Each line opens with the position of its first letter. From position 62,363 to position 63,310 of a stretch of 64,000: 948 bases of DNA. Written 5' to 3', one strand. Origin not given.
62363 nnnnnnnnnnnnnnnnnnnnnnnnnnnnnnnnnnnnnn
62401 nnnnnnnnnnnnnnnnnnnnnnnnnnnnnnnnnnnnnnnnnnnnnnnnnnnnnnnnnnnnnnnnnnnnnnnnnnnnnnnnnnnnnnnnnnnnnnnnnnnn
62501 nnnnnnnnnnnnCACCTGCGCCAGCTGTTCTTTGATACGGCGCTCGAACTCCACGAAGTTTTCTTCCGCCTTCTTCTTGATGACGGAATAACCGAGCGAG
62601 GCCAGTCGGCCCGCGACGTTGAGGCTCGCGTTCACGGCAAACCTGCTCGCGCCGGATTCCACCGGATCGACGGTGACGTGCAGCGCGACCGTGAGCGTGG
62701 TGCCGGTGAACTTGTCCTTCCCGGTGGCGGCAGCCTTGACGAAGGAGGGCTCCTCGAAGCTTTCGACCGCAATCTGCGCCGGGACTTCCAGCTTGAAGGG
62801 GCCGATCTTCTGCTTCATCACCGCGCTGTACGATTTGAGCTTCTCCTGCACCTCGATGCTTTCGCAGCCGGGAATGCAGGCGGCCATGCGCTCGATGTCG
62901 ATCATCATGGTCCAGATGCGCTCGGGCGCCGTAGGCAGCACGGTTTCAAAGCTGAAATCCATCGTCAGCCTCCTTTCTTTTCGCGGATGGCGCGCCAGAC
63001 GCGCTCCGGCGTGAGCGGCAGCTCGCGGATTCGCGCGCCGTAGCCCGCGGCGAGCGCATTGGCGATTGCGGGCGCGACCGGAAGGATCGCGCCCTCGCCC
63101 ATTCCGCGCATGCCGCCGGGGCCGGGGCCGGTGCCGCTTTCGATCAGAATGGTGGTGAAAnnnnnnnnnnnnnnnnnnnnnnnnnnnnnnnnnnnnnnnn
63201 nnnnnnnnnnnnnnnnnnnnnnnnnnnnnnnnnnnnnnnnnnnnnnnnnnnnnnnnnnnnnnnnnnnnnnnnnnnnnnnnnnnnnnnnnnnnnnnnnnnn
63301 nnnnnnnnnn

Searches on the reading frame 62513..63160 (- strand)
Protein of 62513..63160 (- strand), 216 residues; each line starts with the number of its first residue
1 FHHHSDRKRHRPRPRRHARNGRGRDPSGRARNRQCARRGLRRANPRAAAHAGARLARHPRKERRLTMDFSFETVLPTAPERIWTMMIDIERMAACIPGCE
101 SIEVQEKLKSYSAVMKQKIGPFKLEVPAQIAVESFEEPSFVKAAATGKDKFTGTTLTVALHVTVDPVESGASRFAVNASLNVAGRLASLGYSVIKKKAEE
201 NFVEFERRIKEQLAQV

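Call 46: search_protein_families(library=pfam, proteins=[window:62513-63160:-], max_evalue=0.0001)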
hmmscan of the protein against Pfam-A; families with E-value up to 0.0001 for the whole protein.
window:62513-63160:- (216 aa): 1 family
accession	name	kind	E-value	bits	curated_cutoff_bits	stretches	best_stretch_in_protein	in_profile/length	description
PF06240.19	COXG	-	1e-19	71.1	22.2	1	78-213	8-139/140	Carbon monoxide dehydrogenase subunit G (CoxG)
